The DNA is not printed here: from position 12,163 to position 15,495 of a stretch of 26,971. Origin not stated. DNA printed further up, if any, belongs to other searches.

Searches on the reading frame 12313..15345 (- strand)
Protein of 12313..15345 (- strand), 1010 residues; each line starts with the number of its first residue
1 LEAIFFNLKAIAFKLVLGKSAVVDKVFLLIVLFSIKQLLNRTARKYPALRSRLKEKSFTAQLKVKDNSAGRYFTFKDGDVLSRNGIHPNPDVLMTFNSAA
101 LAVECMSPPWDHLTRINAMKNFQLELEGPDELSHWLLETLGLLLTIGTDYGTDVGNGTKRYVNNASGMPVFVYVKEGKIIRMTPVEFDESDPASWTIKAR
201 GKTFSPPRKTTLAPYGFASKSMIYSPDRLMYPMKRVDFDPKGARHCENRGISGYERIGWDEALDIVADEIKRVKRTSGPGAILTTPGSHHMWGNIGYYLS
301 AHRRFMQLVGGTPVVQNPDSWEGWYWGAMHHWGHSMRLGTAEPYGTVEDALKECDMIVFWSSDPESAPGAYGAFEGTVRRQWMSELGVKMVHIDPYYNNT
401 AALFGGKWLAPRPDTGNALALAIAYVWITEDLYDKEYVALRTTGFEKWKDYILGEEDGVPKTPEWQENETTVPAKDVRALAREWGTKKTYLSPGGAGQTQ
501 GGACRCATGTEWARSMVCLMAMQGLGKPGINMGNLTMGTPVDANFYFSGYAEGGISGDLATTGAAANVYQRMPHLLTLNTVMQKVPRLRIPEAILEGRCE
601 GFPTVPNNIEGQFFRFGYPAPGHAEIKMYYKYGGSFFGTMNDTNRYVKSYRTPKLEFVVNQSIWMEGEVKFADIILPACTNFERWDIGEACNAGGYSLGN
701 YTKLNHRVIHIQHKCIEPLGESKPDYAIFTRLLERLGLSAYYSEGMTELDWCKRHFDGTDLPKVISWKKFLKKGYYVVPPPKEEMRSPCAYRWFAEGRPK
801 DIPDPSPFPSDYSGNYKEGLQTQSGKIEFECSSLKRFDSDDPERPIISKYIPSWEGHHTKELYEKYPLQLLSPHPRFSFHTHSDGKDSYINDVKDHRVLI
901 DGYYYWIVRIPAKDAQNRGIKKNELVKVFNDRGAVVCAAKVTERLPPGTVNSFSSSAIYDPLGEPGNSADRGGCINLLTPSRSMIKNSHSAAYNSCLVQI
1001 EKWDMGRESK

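Call 5: search_protein_families(library=pfam, proteins=[window:12313-15345:-], max_evalue=0.01)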
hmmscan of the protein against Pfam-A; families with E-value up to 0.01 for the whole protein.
window:12313-15345:- (1010 aa): 3 families
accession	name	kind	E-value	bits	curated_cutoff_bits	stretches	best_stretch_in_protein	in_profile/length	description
PF21423.2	AhtL-like_1st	-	1.9e-29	101.4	27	1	169-222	2-55/55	Pyrogallol hydroxytransferase large subunit-like, domain 1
PF00384.28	Molybdopterin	-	2.8e-29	102.7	24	1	228-735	1-353/353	Molybdopterin oxidoreductase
PF01568.27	Molydop_binding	-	3.5e-14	53.2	26.8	1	907-996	31-109/110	Molydopterin dinucleotide binding domain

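Call 24: search_protein_families(library=ncbifam, proteins=[window:12313-15345:-], max_evalue=0.00001)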
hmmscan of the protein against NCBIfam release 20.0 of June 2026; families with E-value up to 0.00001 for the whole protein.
window:12313-15345:- (1010 aa): 19 families
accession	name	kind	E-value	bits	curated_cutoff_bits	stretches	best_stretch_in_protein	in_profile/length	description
TIGR00509.1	bisC_fam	subfamily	1.5e-95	321.1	1017.55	1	221-1004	37-755/772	molybdopterin guanine dinucleotide-containing S/N-oxide reductase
TIGR02166.1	dmsA_ynfE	subfamily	7.2e-86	288.9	777.7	2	216-535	92-401/794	DMSO/selenate family reductase complex A subunit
NF011682.0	PRK15102.1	equivalog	1.9e-78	264.4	909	1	220-1004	85-811/829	trimethylamine-N-oxide reductase TorA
TIGR02164.1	torA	equivalog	1.3e-74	251.7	1465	1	220-1004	81-807/824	trimethylamine-N-oxide reductase TorA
NF011566.1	PRK14990.1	exception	2.9e-56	190.9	1600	2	625-1002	474-813/814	dimethylsulfoxide reductase subunit A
NF041884.1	selenate_YnfF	exception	3.8e-51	173.9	1650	2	223-536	100-399/798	selenate/tellurate reductase subunit YnfF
NF041885.1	selenate_YnfE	exception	7.2e-49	166.3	1675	2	220-534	100-404/805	selenate/tellurate reductase subunit YnfE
TIGR03479.1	DMSO_red_II_alp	subfamily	1.5e-43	149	984.75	3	216-440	108-305/913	molybdopterin-dependent oxidoreductase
TIGR01591.1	Fdh-alpha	equivalog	3.8e-36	124.4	666.25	2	198-500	23-290/672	formate dehydrogenase subunit alpha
NF012032.0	PRK15488.1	equivalog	1e-33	116.4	694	2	384-484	224-317/759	thiosulfate reductase PhsA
NF041714.1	arsenate_red_ArrA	equivalog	7.3e-17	60.8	1600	1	196-694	73-535/848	arsenate respiratory reductase molybdopterin-containing subunit ArrA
TIGR01580.1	narG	equivalog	1.3e-14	52.8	1084.15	0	243-436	146-322/1235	nitrate reductase subunit alpha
NF047855.1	AssmNtatRedNasC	equivalog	2.7e-13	49.1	1100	1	386-536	208-347/708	assimilatory nitrate reductase catalytic subunit NasC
NF041783.2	mnquin_red_QrcB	equivalog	3.1e-13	48.8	440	1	200-502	79-341/695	menaquinone reductase molybdopterin-binding-like subunit QrcB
NF042978.1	EthbenzDh_ebdA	equivalog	9.5e-12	43.5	2000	1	217-442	131-329/977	ethylbenzene dehydrogenase subunit alpha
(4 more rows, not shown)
